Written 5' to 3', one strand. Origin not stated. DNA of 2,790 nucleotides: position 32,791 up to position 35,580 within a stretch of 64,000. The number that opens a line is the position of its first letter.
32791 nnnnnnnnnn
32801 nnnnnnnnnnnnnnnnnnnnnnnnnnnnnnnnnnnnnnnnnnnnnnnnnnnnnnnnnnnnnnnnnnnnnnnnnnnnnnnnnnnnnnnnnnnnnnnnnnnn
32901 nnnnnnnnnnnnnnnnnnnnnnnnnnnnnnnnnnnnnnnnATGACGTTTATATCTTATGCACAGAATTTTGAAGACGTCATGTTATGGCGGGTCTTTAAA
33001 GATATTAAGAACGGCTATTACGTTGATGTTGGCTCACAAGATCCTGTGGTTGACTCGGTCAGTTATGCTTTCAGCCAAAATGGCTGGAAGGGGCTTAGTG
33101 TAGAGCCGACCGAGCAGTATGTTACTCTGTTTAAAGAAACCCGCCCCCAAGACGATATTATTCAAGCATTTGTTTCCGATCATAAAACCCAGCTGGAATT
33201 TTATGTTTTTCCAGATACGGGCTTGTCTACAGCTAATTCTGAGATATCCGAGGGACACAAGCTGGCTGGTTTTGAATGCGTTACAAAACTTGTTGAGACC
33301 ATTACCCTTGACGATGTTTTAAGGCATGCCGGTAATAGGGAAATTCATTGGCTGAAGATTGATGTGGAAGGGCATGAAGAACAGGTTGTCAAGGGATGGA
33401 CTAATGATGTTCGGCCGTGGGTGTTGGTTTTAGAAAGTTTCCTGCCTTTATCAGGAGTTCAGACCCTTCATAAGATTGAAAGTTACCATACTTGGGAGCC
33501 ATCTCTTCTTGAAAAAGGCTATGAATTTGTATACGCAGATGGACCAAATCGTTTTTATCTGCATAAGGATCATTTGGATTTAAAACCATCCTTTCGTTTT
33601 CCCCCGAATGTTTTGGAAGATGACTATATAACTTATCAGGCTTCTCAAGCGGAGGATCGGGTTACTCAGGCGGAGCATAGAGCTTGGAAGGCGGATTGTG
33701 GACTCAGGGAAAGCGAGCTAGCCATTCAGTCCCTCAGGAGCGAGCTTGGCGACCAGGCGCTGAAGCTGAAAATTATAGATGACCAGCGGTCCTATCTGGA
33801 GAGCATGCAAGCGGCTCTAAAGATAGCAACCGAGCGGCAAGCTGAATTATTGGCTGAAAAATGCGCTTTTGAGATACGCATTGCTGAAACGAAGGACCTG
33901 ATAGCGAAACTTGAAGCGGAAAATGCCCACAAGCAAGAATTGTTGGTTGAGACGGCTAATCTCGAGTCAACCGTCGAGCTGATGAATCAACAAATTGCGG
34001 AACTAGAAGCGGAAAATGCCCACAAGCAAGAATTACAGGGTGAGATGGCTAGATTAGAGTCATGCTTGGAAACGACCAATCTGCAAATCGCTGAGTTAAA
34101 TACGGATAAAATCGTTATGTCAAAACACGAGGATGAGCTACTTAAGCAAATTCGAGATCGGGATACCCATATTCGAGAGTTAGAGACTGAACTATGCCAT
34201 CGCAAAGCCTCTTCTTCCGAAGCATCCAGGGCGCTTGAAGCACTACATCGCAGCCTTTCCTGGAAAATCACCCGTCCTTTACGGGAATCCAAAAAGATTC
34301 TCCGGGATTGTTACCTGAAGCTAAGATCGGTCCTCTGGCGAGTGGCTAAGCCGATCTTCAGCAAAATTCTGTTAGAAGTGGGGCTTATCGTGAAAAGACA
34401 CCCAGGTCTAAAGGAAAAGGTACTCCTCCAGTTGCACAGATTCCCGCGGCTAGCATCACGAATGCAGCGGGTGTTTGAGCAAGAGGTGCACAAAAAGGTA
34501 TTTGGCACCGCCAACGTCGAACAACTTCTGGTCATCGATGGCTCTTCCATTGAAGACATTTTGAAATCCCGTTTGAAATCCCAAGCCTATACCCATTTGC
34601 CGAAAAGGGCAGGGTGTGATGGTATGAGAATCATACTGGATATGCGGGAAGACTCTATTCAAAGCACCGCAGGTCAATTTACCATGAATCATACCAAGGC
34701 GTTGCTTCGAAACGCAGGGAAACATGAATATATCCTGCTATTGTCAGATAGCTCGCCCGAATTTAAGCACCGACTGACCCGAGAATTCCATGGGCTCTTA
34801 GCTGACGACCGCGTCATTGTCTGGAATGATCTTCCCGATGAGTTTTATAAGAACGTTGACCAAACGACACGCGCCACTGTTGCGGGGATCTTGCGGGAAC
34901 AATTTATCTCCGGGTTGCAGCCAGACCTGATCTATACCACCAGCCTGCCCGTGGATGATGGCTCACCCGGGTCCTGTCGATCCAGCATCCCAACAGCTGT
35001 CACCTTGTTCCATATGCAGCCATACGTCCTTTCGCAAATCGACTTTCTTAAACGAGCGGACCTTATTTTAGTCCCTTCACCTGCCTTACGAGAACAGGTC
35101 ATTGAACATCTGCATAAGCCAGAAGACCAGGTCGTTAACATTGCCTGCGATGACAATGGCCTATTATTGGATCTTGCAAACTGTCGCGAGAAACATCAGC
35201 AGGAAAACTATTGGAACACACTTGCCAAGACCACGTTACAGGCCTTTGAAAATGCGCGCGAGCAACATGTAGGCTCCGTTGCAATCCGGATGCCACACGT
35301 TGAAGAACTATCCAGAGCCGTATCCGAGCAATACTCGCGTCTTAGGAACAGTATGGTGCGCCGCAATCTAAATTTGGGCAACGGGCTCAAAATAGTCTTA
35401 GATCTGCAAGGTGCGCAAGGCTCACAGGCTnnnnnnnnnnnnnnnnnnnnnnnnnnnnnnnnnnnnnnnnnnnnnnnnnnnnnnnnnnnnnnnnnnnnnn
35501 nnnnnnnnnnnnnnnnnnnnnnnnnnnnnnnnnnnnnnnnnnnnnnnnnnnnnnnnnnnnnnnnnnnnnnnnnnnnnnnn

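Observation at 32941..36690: Single 1250-aa protein fusing a terminating methyltransferase, a coiled-coil spacer and two GT4 polymerase modules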

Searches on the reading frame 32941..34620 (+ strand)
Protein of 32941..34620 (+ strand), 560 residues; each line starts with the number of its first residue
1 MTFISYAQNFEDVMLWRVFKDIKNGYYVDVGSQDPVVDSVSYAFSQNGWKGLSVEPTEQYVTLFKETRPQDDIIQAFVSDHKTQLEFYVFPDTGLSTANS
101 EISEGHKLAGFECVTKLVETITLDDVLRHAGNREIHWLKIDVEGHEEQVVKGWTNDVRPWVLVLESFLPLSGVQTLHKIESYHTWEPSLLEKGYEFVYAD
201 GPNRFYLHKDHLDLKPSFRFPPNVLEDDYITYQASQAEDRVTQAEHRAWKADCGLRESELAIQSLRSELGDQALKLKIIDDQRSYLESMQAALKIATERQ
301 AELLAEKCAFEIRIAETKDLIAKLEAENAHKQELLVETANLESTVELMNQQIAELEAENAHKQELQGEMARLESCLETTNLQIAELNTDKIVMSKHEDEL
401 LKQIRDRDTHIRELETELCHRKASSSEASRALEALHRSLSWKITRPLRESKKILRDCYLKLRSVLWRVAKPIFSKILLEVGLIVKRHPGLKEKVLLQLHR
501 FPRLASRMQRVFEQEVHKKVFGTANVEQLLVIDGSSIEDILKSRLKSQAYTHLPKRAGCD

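Call 47: predict_structure(alignment_id=A2)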
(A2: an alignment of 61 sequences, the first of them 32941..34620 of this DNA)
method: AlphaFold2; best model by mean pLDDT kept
length: 560 residues; sequences in the alignment: 61
mean_pLDDT: 79.5   pTM: 0.47
mean pLDDT of the five models: 79.5, 77.8, 77.8, 77.4, 76.9
residues with pLDDT >= 90: 243; 70-90: 171; 50-70: 84; < 50: 62
segments of 3 or more residues with pLDDT < 50: 226-243, 379-396, 522-535, 550-560
pLDDT, mean of each block of 10 residues (from residue 1): 79 94 97 88 96 97 96 98 97 91 90 97 98 98 95 98 89 67 97 97 96 96 57 35 59 81 89 91 93 94 95 95 94 91 89 83 71 55 36 43 63 69 67 75 73 72 70 74 76 75 72 70 44 51 61 39
secondary structure, 60 per line:
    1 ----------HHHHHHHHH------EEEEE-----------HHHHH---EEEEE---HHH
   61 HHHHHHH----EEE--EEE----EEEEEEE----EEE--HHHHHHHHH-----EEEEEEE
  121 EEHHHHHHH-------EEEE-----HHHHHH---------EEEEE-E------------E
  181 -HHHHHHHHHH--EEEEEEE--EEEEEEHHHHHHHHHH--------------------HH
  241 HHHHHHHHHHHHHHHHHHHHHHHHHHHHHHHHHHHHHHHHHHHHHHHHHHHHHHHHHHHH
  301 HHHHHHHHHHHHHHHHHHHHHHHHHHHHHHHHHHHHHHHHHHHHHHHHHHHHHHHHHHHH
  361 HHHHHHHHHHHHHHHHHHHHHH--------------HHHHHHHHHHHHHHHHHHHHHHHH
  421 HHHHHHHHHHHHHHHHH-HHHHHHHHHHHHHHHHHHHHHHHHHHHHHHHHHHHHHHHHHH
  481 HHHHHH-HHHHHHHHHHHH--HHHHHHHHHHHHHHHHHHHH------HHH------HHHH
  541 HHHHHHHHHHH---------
elements in order: H11-19 E26-30 H42-46 E50-54 H58-67 E72-74 E77-79 E84-90 E95-97 H100-108 E114-122 H123-129 E137-140 H146-151 E161-165 H182-191 E194-200 E203-208 H209-218 H239-382 H397-437 H439-486 H488-499 H502-521 H537-551

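Call 50: fold_search(model_id=the predicted structure, library=pdb)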
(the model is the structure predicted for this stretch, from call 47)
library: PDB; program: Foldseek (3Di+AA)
matches with E <= 10: 1730; with E <= 0.001: 29
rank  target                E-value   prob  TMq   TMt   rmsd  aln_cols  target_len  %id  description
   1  6g80_B                1.8e-05  1.00  0.20  0.43   9.6       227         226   15  Structure of Mycobacterium hassiacum MeT1 from orthorhombic crystals. (released 2019-01-16)
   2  7xpl_F                1.3e-04  1.00  0.19  0.42   7.2       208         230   10  Crystal structure of a C/D-free RNA-guided RNA 2'-O-methyltransferase (released 2022-10-05)
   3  8z8s_A                4.1e-04  1.00  0.19  0.39   8.0       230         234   10  norbelladine 4'-O-methyltransferase S52M Y186F complexed with Mg and SAH (released 2024-08-07)
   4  8z8o_B                4.1e-04  1.00  0.17  0.35  10.8       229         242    9  norbelladine 4'-O-methyltransferase Y186F complexed with Mg and SAH (released 2024-08-07)
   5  8xe4_A                4.3e-04  1.00  0.17  0.36  10.8       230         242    8  norbelladine 4'-O-methyltransferase complexed with Mg, SAH, and norbelladine (released 2024-08-07)
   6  8zfw_A                4.3e-04  1.00  0.17  0.37  10.9       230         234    9  norbelladine 4'-O-methyltransferase S52T Y186F complexed with Mg and SAH (released 2024-08-07)
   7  8xe4_D                4.6e-04  1.00  0.19  0.39   8.4       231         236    9  norbelladine 4'-O-methyltransferase complexed with Mg, SAH, and norbelladine (released 2024-08-07)
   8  8z8p_D                4.6e-04  1.00  0.17  0.36  10.8       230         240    8  norbelladine 4'-O-methyltransferase S52M variant complexed with Mg and SAH (released 2024-08-07)
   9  8z8p_B                4.9e-04  1.00  0.19  0.39   8.4       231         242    9  norbelladine 4'-O-methyltransferase S52M variant complexed with Mg and SAH (released 2024-08-07)
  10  8xe3_A                4.9e-04  1.00  0.18  0.38   8.2       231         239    9  norbelladine 4'-O-methyltransferase complexed with Mg and SAH (released 2024-08-07)
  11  8xdr_B                4.9e-04  0.99  0.17  0.35  10.0       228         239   10  O-methyltransferase from Lycoris aurea complexed with Mg, SAH, and 3,4-dihydroxybenzaldehyde (released 2024-08-07)
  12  8xe3_B                5.2e-04  1.00  0.19  0.39   8.3       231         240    9  norbelladine 4'-O-methyltransferase complexed with Mg and SAH (released 2024-08-07)
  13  8z8o_A                5.5e-04  1.00  0.19  0.40   8.3       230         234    9  norbelladine 4'-O-methyltransferase Y186F complexed with Mg and SAH (released 2024-08-07)
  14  7xpl_E                5.9e-04  1.00  0.19  0.42   7.2       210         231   10  Crystal structure of a C/D-free RNA-guided RNA 2'-O-methyltransferase (released 2022-10-05)
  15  3id6_C                6.2e-04  1.00  0.18  0.42   8.4       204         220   11  Crystal structure of Sulfolobus solfataricus Nop5 (1-262) and fibrillarin complex (released 2009-08-25)
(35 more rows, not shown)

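Call 60: find_related_loci(query=A2, collection=genome_contigs, flank=9000)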
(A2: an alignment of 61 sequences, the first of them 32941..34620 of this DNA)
Query A2 (560 aa) in genome_contigs; peptide patterns used: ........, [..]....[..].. (x = any residue, [..] = any of these).
600 stretches matched a pattern (row limit reached: there are more); 585 encode a relative of the query (tblastn E <= 1e-3); the best 80 are kept; 80 distinct loci.
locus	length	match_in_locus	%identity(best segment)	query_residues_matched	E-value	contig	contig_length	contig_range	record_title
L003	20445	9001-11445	45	2-463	2e-106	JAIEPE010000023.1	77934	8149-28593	MAG: Alphaproteobacteria bacterium isolate co.spades.DASTOOL.1kb_161 c_000000444084, whole genome shotgun sequence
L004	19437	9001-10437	36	3-518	3e-83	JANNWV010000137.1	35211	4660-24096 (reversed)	MAG: Gammaproteobacteria bacterium isolate VAR_34_metabat_308 VAR_34_k141_1408230, whole genome shotgun sequence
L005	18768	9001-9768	50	1-263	1e-79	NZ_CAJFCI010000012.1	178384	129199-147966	Pseudomonas carbonaria strain CIP 111764, whole genome shotgun sequence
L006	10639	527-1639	40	5-378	7e-75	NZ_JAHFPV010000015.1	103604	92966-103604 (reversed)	MAG: Sphingobium sp. isolate nzgw535 NODE_65_length_103605_cov_12.374918, whole genome shotgun sequence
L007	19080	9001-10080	38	3-375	1e-73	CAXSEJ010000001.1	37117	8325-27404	MAG: uncultured Rhizobacter sp. isolate private_X16_metawrap_bin.5 genome assembly, contig: private_X16_metawrap_bin.5_1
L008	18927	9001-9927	42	1-313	1e-73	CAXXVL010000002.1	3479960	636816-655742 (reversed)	MAG: Smithellaceae bacterium isolate ea3e3a57-e723-42e2-b213-d72c633126af genome assembly, contig: contig_2, whole genom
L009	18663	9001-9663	48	1-226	2e-73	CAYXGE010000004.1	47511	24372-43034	MAG TPA_asm: uncultured Methylophilaceae bacterium isolate binchicken_co214_47 genome assembly, contig: NODE_531_length_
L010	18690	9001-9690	48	1-235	1e-72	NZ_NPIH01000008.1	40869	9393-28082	Paraburkholderia sp. SG-MS1 scaffold_8, whole genome shotgun sequence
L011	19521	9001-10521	33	1-499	2e-72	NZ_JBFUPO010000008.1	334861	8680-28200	Mesorhizobium sp. RCC_202 NODE_8_length_334861_cov_164.629902, whole genome shotgun sequence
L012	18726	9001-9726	46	1-246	5e-72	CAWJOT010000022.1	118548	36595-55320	MAG: uncultured proteobacterium isolate MFD02832.bin.2.24 genome assembly, contig: contig_15867, whole genome shotgun se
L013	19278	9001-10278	38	3-508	1e-71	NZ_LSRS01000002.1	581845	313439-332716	Sporotomaculum syntrophicum strain FB SPSYN_contig000002, whole genome shotgun sequence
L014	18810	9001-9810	45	1-265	1e-71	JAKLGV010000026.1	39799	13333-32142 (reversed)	MAG: Deltaproteobacteria bacterium isolate RA.bin48 RA.bin48_26, whole genome shotgun sequence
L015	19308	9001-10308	34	3-511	2e-71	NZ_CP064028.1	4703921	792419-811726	Dyella halodurans strain DHOG02 chromosome, complete genome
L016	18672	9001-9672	49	1-230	3e-71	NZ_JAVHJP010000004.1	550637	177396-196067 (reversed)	Hydrogenophaga pseudoflava strain CZa25-1 CZa25-1_scaffold4, whole genome shotgun sequence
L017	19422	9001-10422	32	1-511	1e-70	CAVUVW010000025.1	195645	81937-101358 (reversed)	MAG: uncultured delta proteobacterium isolate MFD05567.bin.2.269 genome assembly, contig: contig_68520, whole genome sho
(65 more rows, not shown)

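Call 75: search_protein_families(library=pfam, proteins=[L005:9001-14292:+], max_evalue=0.0001)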
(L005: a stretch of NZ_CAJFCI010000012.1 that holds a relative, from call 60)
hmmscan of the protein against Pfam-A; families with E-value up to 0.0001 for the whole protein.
L005:9001-14292:+ (1763 aa): 6 families
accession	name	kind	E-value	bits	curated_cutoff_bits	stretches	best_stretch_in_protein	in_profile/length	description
PF00534.26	Glycos_transf_1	-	2.5e-66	222.9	26.4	3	745-903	14-171/172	Glycosyl transferases group 1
PF13692.12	Glyco_trans_1_4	-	8.8e-55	185.3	27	2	747-890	2-142/142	Glycosyl transferases group 1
PF05050.19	Methyltransf_21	-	2.2e-28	100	22.7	1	29-191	1-173/173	Methyltransferase FkbM domain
PF20706.3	GT4-conflict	-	5e-17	62.4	26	2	739-915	190-383/385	Family 4 Glycosyltransferase in conflict systems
PF13524.12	Glyco_trans_1_2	-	3.6e-07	30.7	25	1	808-912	28-137/144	Glycosyl transferase-like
PF13439.12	Glyco_transf_4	-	4.2e-07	30.6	28.5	0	538-724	2-169/170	Glycosyltransferase Family 4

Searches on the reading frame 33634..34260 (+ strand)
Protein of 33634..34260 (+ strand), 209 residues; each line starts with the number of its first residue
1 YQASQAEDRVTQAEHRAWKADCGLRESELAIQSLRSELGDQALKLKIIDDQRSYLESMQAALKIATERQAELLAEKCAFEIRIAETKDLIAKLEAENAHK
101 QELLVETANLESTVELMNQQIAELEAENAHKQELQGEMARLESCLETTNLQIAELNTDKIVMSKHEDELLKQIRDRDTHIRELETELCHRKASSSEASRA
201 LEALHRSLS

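Call 66: search_solved_structures(query=window:33634-34260:+, max_evalue=10)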
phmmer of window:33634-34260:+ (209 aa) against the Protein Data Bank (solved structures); distinct sequences matched with E-value up to 10: 1.
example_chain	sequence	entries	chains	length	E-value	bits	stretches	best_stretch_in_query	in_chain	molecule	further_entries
3jc1_Ab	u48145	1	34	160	1.7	12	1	87-136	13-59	Charged multivesicular body protein 1b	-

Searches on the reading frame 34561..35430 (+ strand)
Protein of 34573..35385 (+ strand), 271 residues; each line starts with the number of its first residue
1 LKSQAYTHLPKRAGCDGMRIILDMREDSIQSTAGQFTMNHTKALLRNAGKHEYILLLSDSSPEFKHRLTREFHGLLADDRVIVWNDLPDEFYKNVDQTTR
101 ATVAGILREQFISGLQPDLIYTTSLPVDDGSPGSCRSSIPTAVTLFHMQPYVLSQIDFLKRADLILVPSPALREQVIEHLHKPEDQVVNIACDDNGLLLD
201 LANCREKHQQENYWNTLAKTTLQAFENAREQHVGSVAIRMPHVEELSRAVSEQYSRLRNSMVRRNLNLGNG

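Call 57: predict_structure(alignment_id=A4)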
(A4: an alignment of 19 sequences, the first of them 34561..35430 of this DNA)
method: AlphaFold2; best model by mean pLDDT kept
length: 290 residues; sequences in the alignment: 19
mean_pLDDT: 68.6   pTM: 0.69
mean pLDDT of the five models: 68.6, 65.9, 65.7, 65.4, 64.5
residues with pLDDT >= 90: 21; 70-90: 152; 50-70: 48; < 50: 69
segments of 3 or more residues with pLDDT < 50: 1-9, 199-201, 238-255, 257-290
pLDDT, mean of each block of 10 residues (from residue 1): 41 77 88 72 85 91 80 89 86 79 75 84 80 51 81 60 81 84 88 66 57 70 80 61 37 47 37 30 31
secondary structure, 60 per line:
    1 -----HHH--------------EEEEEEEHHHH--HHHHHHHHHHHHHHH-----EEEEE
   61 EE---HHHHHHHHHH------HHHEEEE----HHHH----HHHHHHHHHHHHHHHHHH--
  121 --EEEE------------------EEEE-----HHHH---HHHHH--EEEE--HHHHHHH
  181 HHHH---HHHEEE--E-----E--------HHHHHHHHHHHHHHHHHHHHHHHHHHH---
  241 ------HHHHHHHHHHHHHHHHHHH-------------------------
elements in order: E23-29 H30-33 H36-50 E56-62 H66-75 E85-88 H93-96 H101-118 E123-126 E145-148 H154-157 H161-165 E168-171 H174-184 E191-193 H211-237 H247-265

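Call 59: fold_search(model_id=the predicted structure, library=pdb)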
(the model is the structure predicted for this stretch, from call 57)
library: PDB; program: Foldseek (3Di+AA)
matches with E <= 10: 1849; with E <= 0.001: 27
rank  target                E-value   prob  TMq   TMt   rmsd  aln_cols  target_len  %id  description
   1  7mi0                  2.8e-05  1.00  0.41  0.33   7.2       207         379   14  Crystal Structure of Glycosyltransferase from Rickettsia africae ESF-5 (released 2021-04-28)
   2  3c4q_B                6.0e-05  1.00  0.39  0.30   6.5       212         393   16  Structure of the retaining glycosyltransferase MshA : The first step in mycothiol biosynthesis. Organism : Corynebacte (released 2008-04-01)
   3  1v4v_A                8.0e-05  1.00  0.39  0.31   5.4       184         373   11  Crystal Structure Of UDP-N-Acetylglucosamine 2-Epimerase From Thermus Thermophilus HB8 (released 2003-12-02)
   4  1v4v_B                9.0e-05  1.00  0.39  0.32   5.3       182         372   12  Crystal Structure Of UDP-N-Acetylglucosamine 2-Epimerase From Thermus Thermophilus HB8 (released 2003-12-02)
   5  6vlc_B                1.2e-04  1.00  0.45  0.36   4.1       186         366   11  Crystal structure of UDP-GlcNAc 2-epimerase from Neisseria meningitidis bound to UDP-GlcNAc (released 2020-11-11)
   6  6vlb_B                1.2e-04  1.00  0.44  0.35  15.2       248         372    8  Crystal structure of ligand-free UDP-GlcNAc 2-epimerase from Neisseria meningitidis (released 2020-11-11)
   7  6vlc_D                1.2e-04  1.00  0.42  0.35  14.7       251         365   11  Crystal structure of UDP-GlcNAc 2-epimerase from Neisseria meningitidis bound to UDP-GlcNAc (released 2020-11-11)
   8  3dzc_A                1.3e-04  1.00  0.44  0.35   4.4       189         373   10  2.35 Angstrom resolution structure of WecB (VC0917), a UDP-N-acetylglucosamine 2-epimerase from Vibrio cholerae. (released 2008-08-12)
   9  8sxw_D                1.6e-04  1.00  0.42  0.34   4.8       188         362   14  X-ray crystal structure of UDP- 2,3-diacetamido-2,3-dideoxy-glucuronic acid-2-epimerase from Thermus thermophilus stra (released 2023-09-13)
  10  3c4q_A                2.0e-04  1.00  0.40  0.30   6.0       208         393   14  Structure of the retaining glycosyltransferase MshA : The first step in mycothiol biosynthesis. Organism : Corynebacte (released 2008-04-01)
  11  8sxw_B                2.7e-04  1.00  0.42  0.35   4.8       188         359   12  X-ray crystal structure of UDP- 2,3-diacetamido-2,3-dideoxy-glucuronic acid-2-epimerase from Thermus thermophilus stra (released 2023-09-13)
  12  3beo_A                3.0e-04  1.00  0.42  0.34   4.8       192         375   12  A Structural Basis for the allosteric regulation of non-hydrolyzing UDP-GlcNAc 2-epimerases (released 2008-02-19)
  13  5n80                  3.0e-04  1.00  0.42  0.35   4.6       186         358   11  glycosyltransferase LPS biosynthesis in complex with UDP (released 2018-03-14)
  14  8sxw_A                3.0e-04  1.00  0.40  0.33   4.9       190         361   15  X-ray crystal structure of UDP- 2,3-diacetamido-2,3-dideoxy-glucuronic acid-2-epimerase from Thermus thermophilus stra (released 2023-09-13)
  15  8sxy_A                3.2e-04  1.00  0.42  0.34   5.0       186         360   14  X-ray crystal structure of UDP- 2,3-diacetamido-2,3-dideoxy-glucuronic acid-2-epimerase from Thermus thermophilus stra (released 2023-09-13)
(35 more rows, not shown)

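Call 78: search_protein_representatives(protein=window:34573-35385:+)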
Query: 271 residues. Proteins with E-value up to 0.001 (for the whole library): 674; up to 1e-10: 78; up to 1e-30: 2. The best 150 are listed.
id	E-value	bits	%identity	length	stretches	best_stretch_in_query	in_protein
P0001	3.8e-196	665.3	73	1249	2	1-271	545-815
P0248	1.5e-33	132.5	38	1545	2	18-192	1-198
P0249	1.6e-15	73.4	37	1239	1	18-191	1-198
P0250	2.3e-15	72.8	34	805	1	18-190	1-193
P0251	2.9e-15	72.5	36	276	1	17-196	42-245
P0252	3.0e-15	72.5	36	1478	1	32-213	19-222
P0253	3.9e-15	72.1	37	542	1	18-196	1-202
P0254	1.4e-14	70.3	30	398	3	18-155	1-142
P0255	1.5e-14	70.2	35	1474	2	18-195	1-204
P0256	1.9e-14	69.9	35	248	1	19-228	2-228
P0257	2.4e-14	69.5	37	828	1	18-192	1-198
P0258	3.3e-14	69.1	38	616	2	32-194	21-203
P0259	7.7e-14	67.9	35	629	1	18-192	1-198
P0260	1.8e-13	66.7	33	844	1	18-192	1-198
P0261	2.1e-13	66.5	35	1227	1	18-191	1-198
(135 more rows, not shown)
